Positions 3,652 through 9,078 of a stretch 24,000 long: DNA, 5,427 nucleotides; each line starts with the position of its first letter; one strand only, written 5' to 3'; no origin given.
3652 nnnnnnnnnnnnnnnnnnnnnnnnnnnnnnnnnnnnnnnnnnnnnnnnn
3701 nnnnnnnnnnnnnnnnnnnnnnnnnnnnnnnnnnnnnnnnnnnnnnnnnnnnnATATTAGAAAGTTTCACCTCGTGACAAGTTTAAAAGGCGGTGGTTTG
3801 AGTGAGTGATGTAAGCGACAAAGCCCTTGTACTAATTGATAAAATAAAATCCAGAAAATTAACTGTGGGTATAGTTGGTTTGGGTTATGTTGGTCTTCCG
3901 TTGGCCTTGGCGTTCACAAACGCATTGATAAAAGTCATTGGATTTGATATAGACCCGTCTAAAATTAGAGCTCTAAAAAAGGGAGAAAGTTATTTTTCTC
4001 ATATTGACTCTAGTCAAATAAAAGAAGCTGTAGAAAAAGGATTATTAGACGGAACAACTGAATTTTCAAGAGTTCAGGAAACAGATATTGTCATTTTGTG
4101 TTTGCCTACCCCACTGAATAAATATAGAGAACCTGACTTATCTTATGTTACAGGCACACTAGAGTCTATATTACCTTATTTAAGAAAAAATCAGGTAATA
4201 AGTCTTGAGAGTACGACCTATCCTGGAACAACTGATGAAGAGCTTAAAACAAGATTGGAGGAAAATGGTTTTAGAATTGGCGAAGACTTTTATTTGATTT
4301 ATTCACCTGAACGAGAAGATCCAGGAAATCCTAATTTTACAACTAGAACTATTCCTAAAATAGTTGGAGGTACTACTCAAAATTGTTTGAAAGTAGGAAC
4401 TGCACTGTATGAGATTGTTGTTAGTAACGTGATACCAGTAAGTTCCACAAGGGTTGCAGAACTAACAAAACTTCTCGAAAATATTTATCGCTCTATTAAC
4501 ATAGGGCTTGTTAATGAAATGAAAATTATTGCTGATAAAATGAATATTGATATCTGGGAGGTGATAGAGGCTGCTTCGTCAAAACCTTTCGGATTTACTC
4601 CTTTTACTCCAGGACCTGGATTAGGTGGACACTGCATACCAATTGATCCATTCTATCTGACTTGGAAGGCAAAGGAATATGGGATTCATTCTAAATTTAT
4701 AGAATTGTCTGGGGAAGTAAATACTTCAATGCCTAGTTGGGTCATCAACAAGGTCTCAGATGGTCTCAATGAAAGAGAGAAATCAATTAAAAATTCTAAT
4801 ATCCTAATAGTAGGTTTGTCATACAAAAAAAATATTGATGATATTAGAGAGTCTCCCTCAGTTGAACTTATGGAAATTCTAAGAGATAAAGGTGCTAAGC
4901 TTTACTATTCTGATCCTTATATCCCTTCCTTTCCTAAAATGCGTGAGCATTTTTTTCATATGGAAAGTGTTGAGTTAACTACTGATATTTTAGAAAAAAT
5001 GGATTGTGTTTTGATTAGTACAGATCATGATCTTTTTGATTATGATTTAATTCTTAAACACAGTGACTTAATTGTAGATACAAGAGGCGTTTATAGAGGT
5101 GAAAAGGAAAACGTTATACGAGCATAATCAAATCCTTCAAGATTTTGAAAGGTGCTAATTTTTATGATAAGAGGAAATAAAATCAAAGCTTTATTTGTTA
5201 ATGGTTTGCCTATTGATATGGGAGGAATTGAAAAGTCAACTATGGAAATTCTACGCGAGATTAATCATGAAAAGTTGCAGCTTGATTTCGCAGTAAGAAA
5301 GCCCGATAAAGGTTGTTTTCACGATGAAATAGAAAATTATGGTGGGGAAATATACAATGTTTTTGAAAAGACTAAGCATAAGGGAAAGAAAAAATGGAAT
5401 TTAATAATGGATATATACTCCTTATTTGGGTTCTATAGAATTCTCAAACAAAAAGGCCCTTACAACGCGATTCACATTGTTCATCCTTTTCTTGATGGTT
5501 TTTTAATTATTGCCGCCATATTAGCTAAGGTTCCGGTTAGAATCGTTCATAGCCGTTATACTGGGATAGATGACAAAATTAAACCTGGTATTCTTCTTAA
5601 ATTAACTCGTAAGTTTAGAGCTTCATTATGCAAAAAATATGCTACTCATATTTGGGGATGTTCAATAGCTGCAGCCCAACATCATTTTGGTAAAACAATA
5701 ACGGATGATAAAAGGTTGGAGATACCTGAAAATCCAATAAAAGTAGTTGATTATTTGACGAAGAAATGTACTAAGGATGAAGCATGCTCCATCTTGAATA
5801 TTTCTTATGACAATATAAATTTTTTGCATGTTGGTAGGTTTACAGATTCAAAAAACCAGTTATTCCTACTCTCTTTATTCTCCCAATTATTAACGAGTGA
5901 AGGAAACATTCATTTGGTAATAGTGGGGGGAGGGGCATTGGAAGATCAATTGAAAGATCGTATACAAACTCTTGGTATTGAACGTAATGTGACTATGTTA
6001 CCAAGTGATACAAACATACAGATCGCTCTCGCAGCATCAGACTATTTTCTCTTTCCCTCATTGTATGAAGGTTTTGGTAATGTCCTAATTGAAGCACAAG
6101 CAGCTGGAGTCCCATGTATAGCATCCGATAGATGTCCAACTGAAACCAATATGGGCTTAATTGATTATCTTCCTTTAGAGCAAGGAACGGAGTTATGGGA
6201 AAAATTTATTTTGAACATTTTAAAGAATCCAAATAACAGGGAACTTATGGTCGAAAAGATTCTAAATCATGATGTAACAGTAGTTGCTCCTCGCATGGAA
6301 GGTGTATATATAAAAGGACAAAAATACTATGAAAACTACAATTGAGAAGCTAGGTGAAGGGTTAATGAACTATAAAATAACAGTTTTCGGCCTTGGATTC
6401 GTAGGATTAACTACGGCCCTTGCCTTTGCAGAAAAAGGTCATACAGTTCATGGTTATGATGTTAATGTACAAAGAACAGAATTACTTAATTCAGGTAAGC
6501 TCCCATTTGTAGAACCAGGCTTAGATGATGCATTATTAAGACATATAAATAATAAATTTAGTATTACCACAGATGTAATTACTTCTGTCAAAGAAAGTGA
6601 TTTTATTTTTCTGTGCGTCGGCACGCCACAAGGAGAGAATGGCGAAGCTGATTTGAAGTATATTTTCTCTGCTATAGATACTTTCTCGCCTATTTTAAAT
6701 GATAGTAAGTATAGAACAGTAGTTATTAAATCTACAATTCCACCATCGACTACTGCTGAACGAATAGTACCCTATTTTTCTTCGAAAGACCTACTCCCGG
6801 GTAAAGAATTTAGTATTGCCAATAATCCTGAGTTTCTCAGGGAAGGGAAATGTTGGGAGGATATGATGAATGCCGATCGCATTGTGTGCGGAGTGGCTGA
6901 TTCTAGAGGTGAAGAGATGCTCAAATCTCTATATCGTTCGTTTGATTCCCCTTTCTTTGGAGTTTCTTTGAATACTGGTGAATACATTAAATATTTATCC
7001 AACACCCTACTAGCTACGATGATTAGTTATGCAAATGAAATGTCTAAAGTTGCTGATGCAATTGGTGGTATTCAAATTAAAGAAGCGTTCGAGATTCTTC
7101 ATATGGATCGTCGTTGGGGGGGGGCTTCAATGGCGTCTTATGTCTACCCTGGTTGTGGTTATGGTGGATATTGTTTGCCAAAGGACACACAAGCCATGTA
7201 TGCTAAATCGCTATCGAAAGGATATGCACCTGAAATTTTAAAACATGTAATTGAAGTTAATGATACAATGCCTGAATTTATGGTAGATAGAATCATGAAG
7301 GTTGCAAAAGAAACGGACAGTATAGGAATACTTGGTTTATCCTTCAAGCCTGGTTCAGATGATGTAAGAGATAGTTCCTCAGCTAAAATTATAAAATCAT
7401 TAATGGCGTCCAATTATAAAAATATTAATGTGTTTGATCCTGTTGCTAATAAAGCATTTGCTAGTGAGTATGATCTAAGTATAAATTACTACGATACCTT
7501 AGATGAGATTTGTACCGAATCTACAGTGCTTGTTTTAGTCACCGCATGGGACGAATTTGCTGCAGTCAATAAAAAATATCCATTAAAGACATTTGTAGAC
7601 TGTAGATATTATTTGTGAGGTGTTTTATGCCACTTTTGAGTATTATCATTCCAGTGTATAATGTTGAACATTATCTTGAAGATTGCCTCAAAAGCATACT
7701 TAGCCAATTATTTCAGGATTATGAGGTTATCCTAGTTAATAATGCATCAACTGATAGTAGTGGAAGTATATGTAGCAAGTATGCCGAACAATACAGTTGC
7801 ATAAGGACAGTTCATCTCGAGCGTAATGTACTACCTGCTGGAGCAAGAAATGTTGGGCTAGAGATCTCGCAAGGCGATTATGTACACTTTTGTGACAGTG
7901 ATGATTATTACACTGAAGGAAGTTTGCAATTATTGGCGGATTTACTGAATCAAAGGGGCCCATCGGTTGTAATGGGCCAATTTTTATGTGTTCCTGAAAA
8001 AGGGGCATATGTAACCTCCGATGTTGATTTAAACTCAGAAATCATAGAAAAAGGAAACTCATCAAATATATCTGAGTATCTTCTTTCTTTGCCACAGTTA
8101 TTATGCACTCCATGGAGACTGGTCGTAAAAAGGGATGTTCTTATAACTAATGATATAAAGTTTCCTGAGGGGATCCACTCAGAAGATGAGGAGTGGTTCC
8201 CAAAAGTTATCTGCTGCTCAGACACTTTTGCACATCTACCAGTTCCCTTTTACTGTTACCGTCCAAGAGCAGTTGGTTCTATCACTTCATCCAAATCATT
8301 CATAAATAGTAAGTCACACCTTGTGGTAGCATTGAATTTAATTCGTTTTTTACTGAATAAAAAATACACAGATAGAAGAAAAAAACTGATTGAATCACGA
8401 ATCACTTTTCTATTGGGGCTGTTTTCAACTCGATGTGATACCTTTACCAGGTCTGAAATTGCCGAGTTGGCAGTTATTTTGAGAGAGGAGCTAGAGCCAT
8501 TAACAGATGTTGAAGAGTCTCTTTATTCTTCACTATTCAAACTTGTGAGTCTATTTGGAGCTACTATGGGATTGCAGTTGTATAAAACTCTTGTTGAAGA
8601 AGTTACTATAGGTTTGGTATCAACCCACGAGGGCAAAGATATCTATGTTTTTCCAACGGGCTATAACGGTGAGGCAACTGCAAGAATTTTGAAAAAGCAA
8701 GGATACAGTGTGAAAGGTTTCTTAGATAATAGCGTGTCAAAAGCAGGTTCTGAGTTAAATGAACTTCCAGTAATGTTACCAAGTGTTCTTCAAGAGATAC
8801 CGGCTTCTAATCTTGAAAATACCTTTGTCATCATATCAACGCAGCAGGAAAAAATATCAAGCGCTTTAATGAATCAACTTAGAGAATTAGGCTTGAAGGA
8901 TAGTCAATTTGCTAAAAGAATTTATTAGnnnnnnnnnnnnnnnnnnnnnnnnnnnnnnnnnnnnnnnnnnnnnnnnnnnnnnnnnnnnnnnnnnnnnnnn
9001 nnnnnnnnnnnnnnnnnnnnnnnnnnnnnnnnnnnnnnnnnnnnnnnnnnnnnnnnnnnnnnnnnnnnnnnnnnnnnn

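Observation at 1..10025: AT-rich sugar/glycosyltransferase operon with no export machinery, next to hpf-secA-prfB: candidate horizontally acquired flagellin glycosylation island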

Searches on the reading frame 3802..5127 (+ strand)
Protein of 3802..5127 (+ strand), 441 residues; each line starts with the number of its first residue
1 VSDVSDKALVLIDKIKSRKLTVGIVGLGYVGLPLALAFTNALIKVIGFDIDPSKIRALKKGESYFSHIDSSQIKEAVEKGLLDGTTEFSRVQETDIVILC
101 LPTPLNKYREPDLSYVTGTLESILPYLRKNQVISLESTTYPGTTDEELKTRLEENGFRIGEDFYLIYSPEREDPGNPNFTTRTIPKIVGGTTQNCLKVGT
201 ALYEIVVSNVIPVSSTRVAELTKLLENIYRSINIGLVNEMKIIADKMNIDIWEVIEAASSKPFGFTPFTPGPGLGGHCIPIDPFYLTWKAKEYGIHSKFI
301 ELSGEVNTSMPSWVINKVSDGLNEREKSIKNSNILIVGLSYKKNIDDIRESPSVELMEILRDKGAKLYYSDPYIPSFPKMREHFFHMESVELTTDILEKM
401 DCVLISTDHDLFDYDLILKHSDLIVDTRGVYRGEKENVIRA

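Call 4: search_protein_families(library=pfam, proteins=[window:3802-5127:+], max_evalue=0.01)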
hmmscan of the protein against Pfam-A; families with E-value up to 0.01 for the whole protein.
window:3802-5127:+ (441 aa): 6 families
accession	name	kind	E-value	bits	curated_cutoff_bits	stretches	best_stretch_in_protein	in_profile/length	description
PF03721.20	UDPG_MGDP_dh_N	-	3.6e-45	154.3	27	1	21-197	2-181/187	UDP-glucose/GDP-mannose dehydrogenase family, NAD binding domain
PF00984.24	UDPG_MGDP_dh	-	1.6e-30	105.5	25.4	1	218-308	2-93/94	UDP-glucose/GDP-mannose dehydrogenase family, central domain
PF03720.21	UDPG_MGDP_dh_C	-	3.8e-22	79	30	1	335-432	1-102/103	UDP-glucose/GDP-mannose dehydrogenase family, UDP binding domain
PF03446.21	NAD_binding_2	-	7.1e-07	29.8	21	1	21-158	1-113/161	NAD binding domain of 6-phosphogluconate dehydrogenase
PF02153.23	PDH_N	-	0.0017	18.3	26.5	1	66-103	17-55/154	Prephenate dehydrogenase, nucleotide-binding domain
PF02826.25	2-Hacid_dh_C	-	0.0094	15.8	25.1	0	18-59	35-76/178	D-isomer specific 2-hydroxyacid dehydrogenase, NAD binding domain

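Call 5: search_protein_families(library=ncbifam, proteins=[window:3802-5127:+], max_evalue=0.01)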
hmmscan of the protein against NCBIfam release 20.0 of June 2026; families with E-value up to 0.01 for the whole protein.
window:3802-5127:+ (441 aa): 12 families
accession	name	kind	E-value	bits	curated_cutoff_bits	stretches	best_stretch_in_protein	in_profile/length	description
TIGR03026.1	NDP-sugDHase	subfamily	1.1e-128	429.5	189.8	1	21-429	2-413/413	nucleotide sugar dehydrogenase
NF008286.0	PRK11064.1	equivalog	8.3e-75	251.9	459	1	21-432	5-420/420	UDP-N-acetyl-D-mannosamine dehydrogenase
NF040825.1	UDPMaNacDH_Arch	equivalog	6.4e-72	242.7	750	1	22-413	3-378/418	UDP-N-acetyl-D-mannosamine dehydrogenase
NF011729.0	PRK15182.1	equivalog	2.8e-64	217.5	592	1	20-382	7-365/425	Vi polysaccharide biosynthesis UDP-N-acetylglucosamine C-6 dehydrogenase TviB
NF041297.1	UDPGDh_AglM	equivalog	4.6e-48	164.2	670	1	21-430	2-416/429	UDP-glucose 6-dehydrogenase AglM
NF047673.2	TeichurnBiosyTuaD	equivalog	2.1e-36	126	700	1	22-433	4-416/439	UDP-glucose 6-dehydrogenase TuaD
NF011631.0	PRK15057.1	equivalog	2.5e-09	36.7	757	1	22-406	3-365/388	UDP-glucose 6-dehydrogenase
TIGR01692.1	HIBADH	equivalog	0.00015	21.2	291.6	0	68-275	27-221/288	3-hydroxyisobutyrate dehydrogenase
NF008592.0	PRK11559.1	equivalog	0.00047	19.5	397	0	66-257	31-206/296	2-hydroxy-3-oxopropionate reductase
NF006307.0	PRK08507.1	equivalog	0.0012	18.1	295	0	22-103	3-68/275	prephenate dehydrogenase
NF005650.0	PRK07417.1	equivalog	0.0016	17.8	290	0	21-103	3-68/281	prephenate/arogenate dehydrogenase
NF043037.1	ThreonDh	equivalog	0.0052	16.2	350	1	20-61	3-44/297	L-threonate dehydrogenase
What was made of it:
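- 3802..5127 (+): NDP-N-acetylhexosamine 6-dehydrogenase (Cap5O/WecC/TviB-like), making a UDP-HexNAc uronic acid. TIGR03026 429.5 bits (call 5). Below the equivalog cutoffs for WecC and TviB (call 5).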

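Call 15: find_encoding_contigs(protein=window:3802-5124:+, flank=10000, max_places=6)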
Protein seq(441 aa) (441 aa): no gene with exactly this product is on record in the collection.

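Call 44: search_solved_structures(query=window:3802-5127:+, max_evalue=1e-30)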
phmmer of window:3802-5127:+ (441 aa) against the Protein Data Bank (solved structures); distinct sequences matched with E-value up to 1e-30: 5.
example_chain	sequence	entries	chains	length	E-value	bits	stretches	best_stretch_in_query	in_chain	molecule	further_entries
3ojl_A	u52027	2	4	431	1.8e-69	237.9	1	19-438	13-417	Cap5O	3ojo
4r16_A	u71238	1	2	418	2.8e-59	204.3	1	22-412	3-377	418aa long hypothetical UDP-N-acetyl-D-mannosaminuronic acid dehydrogenase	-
3g79_A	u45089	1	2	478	2.9e-50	174.6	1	20-390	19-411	NDP-N-acetyl-D-galactosaminuronic acid dehydrogenase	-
4xr9_A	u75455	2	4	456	9.9e-41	143.2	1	18-374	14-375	CalS8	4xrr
3vtf_A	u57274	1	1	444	7.8e-34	120.4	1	19-430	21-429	UDP-glucose 6-dehydrogenase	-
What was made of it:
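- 3802..5127 (+): Best solved relative is Cap5O 3ojl, 1.8e-69 (call 44).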

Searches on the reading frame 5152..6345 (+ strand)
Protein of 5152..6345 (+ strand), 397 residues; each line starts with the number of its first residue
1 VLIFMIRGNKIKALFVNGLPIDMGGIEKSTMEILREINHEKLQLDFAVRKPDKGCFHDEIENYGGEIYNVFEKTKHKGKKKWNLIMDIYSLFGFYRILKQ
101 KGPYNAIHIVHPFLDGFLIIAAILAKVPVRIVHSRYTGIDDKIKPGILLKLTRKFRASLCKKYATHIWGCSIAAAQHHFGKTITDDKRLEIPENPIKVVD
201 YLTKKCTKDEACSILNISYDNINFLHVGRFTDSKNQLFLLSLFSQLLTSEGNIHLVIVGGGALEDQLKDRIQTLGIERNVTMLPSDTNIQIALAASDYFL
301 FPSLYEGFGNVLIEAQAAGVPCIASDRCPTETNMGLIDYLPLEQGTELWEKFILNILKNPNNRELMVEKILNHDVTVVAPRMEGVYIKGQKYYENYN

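Call 4: search_protein_families(library=pfam, proteins=[window:5152-6345:+], max_evalue=0.01)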
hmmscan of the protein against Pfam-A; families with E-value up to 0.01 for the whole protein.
window:5152-6345:+ (397 aa): 5 families
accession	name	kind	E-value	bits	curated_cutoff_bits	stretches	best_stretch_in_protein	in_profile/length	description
PF00534.26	Glycos_transf_1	-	5.4e-27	94.8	26.4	1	218-329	12-126/172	Glycosyl transferases group 1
PF13692.12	Glyco_trans_1_4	-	1.6e-23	84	27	1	223-327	3-108/142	Glycosyl transferases group 1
PF20706.3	GT4-conflict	-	2.6e-08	33.7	26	1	220-360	196-340/385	Family 4 Glycosyltransferase in conflict systems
PF13439.12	Glyco_transf_4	-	1.3e-06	29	28.5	1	23-175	1-145/170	Glycosyltransferase Family 4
PF13579.12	Glyco_trans_4_4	-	0.0029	18.4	29.7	1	24-146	1-111/158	Glycosyl transferase 4-like domain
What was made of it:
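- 5152..6345 (+): GT4 glycosyltransferase (predicted elongating enzyme). Glycos_transf_1 5e-27 (call 4).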

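Call 5: search_protein_families(library=ncbifam, proteins=[window:5152-6345:+], max_evalue=0.01)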
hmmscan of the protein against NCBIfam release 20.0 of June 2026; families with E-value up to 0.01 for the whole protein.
window:5152-6345:+ (397 aa): 31 families (the best 25 are shown)
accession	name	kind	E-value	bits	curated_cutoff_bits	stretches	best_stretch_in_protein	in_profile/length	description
TIGR03088.1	stp2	hypoth_equivalog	8.2e-21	74.4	409.05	1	21-326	11-303/374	TIGR03088 family PEP-CTERM/XrtA system glycosyltransferase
NF050063.1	ProtGlycPglJ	equivalog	2.4e-17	63.2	500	1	216-326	189-296/363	N-acetylgalactosamine-N,N'-diacetylbacillosaminyl-diphospho-undecaprenol 4-alpha-N-acetylgalactosaminyltransferase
TIGR03999.1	thiol_BshA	equivalog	1.4e-15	57.1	273.7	1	183-328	163-305/375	N-acetyl-alpha-D-glucosaminyl L-malate synthase BshA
NF007396.0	PRK09922.1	equivalog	5.5e-14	51.8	385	1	221-326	182-290/361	lipopolysaccharide 1,6-galactosyltransferase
TIGR04047.1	MSMEG_0565_glyc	hypoth_equivalog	1.5e-12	47.3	259.85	1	224-331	196-312/373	MSMEG_0565 family glycosyltransferase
NF011726.0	PRK15179.1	equivalog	1.7e-11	43.2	733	1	110-324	404-620/694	Vi polysaccharide biosynthesis protein TviE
TIGR03449.1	mycothiol_MshA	equivalog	3.7e-11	42.6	462.5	1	208-373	207-383/406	D-inositol-3-phosphate glycosyltransferase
NF047684.1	TeichurnBiosyTuaC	equivalog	5e-10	38.9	550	1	195-326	193-320/391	teichuronic acid biosynthesis protein TuaC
NF012034.0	PRK15490.1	equivalog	1.2e-09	37.1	813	1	227-325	404-502/578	Vi polysaccharide biosynthesis glycosyltransferase TviE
NF047880.1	glyco_SdgA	exception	1.5e-09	37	800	1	208-331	302-427/488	serine-aspartate repeat adhesin O-glycosyltransferase SdgA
NF041876.1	EPS_EpsE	equivalog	2.5e-09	36.9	400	1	221-327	214-327/389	exopolysaccharide biosynthesis GT4 family glycosyltransferase EpsE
NF038295.1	EPS_HpsP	equivalog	2.9e-09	36.4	550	1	200-328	186-320/388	hormogonium polysaccharide biosynthesis glycosyltransferase HpsP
NF038298.1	EPS_HpsO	equivalog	1.4e-08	33.9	575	1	200-362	180-355/388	hormogonium polysaccharide biosynthesis glycosyltransferase HpsO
TIGR04157.1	glyco_rSAM_CFB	subfamily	2.7e-08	33.2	400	1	188-326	194-331/406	TIGR04157 family glycosyltransferase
NF046085.1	XrtY_assoc_Gly1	equivalog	9.9e-08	31.2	400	1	146-340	132-323/387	XrtY-associated glycosyltransferase XYAG1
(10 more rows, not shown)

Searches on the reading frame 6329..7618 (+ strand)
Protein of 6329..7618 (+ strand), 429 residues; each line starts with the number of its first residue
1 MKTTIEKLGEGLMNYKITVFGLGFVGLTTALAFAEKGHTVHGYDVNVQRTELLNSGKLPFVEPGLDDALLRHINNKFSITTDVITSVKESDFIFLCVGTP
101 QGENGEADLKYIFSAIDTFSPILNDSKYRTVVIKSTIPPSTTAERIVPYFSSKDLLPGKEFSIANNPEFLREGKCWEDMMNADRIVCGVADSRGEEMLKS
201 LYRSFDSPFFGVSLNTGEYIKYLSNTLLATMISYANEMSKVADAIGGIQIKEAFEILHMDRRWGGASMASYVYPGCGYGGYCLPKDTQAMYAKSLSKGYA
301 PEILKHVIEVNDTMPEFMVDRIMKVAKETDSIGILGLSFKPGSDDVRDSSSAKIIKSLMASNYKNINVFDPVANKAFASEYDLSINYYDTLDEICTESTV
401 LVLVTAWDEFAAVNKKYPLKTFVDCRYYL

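Call 4: search_protein_families(library=pfam, proteins=[window:6329-7618:+], max_evalue=0.01)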
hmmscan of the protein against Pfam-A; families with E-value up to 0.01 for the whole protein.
window:6329-7618:+ (429 aa): 7 families
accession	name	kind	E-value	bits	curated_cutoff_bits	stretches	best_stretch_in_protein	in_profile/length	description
PF03721.20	UDPG_MGDP_dh_N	-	2.8e-54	184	27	1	16-201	2-187/187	UDP-glucose/GDP-mannose dehydrogenase family, NAD binding domain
PF00984.24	UDPG_MGDP_dh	-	5.3e-24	84.6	25.4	1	216-312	2-93/94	UDP-glucose/GDP-mannose dehydrogenase family, central domain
PF03720.21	UDPG_MGDP_dh_C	-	6.3e-20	71.9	30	1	333-426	1-98/103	UDP-glucose/GDP-mannose dehydrogenase family, UDP binding domain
PF03446.21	NAD_binding_2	-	0.00021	21.7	21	1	16-101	1-67/161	NAD binding domain of 6-phosphogluconate dehydrogenase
PF01210.29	NAD_Gly3P_dh_N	-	0.00076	19.9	23.1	0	16-99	1-79/158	NAD-dependent glycerol-3-phosphate dehydrogenase N-terminus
PF03807.23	F420_oxidored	-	0.0018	19.3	21.6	0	16-98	1-68/94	NADP oxidoreductase coenzyme F420-dependent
PF02737.24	3HCDH_N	-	0.0051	17.2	22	0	16-51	1-36/180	3-hydroxyacyl-CoA dehydrogenase, NAD binding domain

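Call 5: search_protein_families(library=ncbifam, proteins=[window:6329-7618:+], max_evalue=0.01)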
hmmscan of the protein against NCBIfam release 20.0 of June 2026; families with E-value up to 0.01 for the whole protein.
window:6329-7618:+ (429 aa): 11 families
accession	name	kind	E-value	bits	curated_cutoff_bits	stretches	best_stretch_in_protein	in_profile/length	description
TIGR03026.1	NDP-sugDHase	subfamily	9e-115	383.7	189.8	1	16-416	2-397/413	nucleotide sugar dehydrogenase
NF041297.1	UDPGDh_AglM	equivalog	3.3e-86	289.9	670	1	16-417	2-402/429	UDP-glucose 6-dehydrogenase AglM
NF047673.2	TeichurnBiosyTuaD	equivalog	1.7e-81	274.7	700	1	16-414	3-394/439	UDP-glucose 6-dehydrogenase TuaD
NF040825.1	UDPMaNacDH_Arch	equivalog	1.1e-53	182.6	750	1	16-377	2-355/418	UDP-N-acetyl-D-mannosamine dehydrogenase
NF008286.0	PRK11064.1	equivalog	6e-42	143.7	459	1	16-417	5-406/420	UDP-N-acetyl-D-mannosamine dehydrogenase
NF011631.0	PRK15057.1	equivalog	3.5e-38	131.7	757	1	16-375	2-341/388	UDP-glucose 6-dehydrogenase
NF011729.0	PRK15182.1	equivalog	2.1e-25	89.4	592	1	11-374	3-358/425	Vi polysaccharide biosynthesis UDP-N-acetylglucosamine C-6 dehydrogenase TviB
TIGR03911.1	pyrrolys_PylD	equivalog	0.00058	19.1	150.05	1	8-54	139-185/266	3-methylornithyl-N6-L-lysine dehydrogenase PylD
TIGR03366.1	HpnZ_proposed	hypoth_equivalog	0.003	16.8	328.1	1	5-53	148-196/315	putative phosphonate catabolism associated alcohol dehydrogenase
TIGR00745.1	apbA_panE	subfamily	0.0044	16.3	141.35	1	16-104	1-83/305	2-dehydropantoate 2-reductase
NF043037.1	ThreonDh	equivalog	0.0087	15.5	350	0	14-53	2-41/297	L-threonate dehydrogenase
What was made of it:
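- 6329..7618 (+): Ugd-like NDP-glucose 6-dehydrogenase, making an NDP-glucuronate. AglM and TuaD models score 290 and 275 bits, below their cutoffs (call 5).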

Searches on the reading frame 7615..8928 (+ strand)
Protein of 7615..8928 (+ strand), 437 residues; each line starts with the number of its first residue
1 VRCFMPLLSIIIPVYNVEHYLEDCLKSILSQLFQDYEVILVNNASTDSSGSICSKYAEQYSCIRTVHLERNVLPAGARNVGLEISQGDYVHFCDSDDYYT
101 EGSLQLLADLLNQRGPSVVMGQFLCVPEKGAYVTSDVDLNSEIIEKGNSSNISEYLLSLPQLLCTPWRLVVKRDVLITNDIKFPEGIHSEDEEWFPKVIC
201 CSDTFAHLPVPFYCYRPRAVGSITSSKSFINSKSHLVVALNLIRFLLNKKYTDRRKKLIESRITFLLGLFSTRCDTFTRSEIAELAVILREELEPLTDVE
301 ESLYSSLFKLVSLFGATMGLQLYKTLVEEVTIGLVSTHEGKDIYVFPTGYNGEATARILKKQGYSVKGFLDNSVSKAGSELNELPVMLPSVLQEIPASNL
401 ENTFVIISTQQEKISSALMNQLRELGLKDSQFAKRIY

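Call 4: search_protein_families(library=pfam, proteins=[window:7615-8928:+], max_evalue=0.01)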
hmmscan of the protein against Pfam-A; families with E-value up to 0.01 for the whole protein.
window:7615-8928:+ (437 aa): 3 families
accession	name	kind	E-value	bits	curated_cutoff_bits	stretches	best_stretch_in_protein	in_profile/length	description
PF00535.33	Glycos_transf_2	-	1.9e-34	119.4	23.3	1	9-128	1-120/168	Glycosyl transferase family 2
PF10111.15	Glyco_tranf_2_2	-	1.7e-11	44.6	27.3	1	9-110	1-105/276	Glycosyltransferase like family 2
PF13641.12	Glyco_tranf_2_3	-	2.8e-07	31.2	27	1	8-113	3-113/230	Glycosyltransferase like family 2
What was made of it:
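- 7615..8928 (+): GT2 glycosyltransferase with an extra ~200-residue C-terminal region. Glycos_transf_2 1.9e-34 at residues 9-128 (call 4).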

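Call 5: search_protein_families(library=ncbifam, proteins=[window:7615-8928:+], max_evalue=0.01)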
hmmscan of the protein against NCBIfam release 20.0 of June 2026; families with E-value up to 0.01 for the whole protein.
window:7615-8928:+ (437 aa): 25 families
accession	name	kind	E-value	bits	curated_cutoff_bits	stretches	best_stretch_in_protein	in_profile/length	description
NF007482.0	PRK10073.1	equivalog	1.5e-29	103.1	423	1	5-257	5-259/334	glycosyltransferase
NF047683.1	TeichurnBiosyTuaG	equivalog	3.1e-23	82.7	400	1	3-137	3-137/252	teichuronic acid biosynthesis protein TuaG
NF050050.1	ProtGlycPglI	equivalog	1.1e-17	64.4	500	1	5-134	1-128/306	GalNAc(5)-diNAcBac-PP-undecaprenol beta-1,3-glucosyltransferase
NF053739.1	GlytfEpsEBac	equivalog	1.3e-16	60.4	450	1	6-122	1-118/265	glycosyltransferase EpsE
TIGR03937.1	PgaC_IcaA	equivalog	1.7e-15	56.9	422.3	1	5-107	44-146/407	poly-beta-1,6-N-acetyl-D-glucosamine synthase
NF041875.1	EPS_EpsD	equivalog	2.4e-14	53.5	370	1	8-128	1-121/325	exopolysaccharide biosynthesis glycosyltransferase EpsD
TIGR03111.1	glyc2_xrt_Gpos1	hypoth_equivalog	2.5e-13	49.6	363.95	1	5-103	48-148/439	TIGR03111 family XrtG-associated glycosyltransferase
TIGR03965.1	mycofact_glyco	equivalog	2.8e-13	49.6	280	1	8-126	76-194/467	mycofactocin biosynthesis glycosyltransferase MftF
NF038299.1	EPS_HpsN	equivalog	2.1e-11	43.4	425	1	6-113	1-108/317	hormogonium polysaccharide biosynthesis glycosyltransferase HpsN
NF038302.1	EPS_HpsE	equivalog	4.8e-10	38.9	300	1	8-99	3-99/307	hormogonium polysaccharide biosynthesis glycosyltransferase HpsE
NF007986.1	PRK10714.1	equivalog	2.9e-08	33.1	529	1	8-96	8-100/316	undecaprenyl-phosphate 4-deoxy-4-formamido-L-arabinose transferase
NF007453.0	PRK10018.1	equivalog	5.8e-08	32.7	382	1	5-107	5-107/280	colanic acid biosynthesis glycosyltransferase WcaA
TIGR04242.1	nodulat_NodC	equivalog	8.8e-08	31.5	550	1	5-140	47-185/395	chitooligosaccharide synthase NodC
NF041394.1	GtaseAglG_Halo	equivalog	1.2e-07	31.3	440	1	8-109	3-105/304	glucosyl-dolichyl phosphate glucuronosyltransferase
TIGR04017.1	WcaA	equivalog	3.4e-07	30.2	495.75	1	6-107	5-106/279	colanic acid biosynthesis glycosyltransferase WcaA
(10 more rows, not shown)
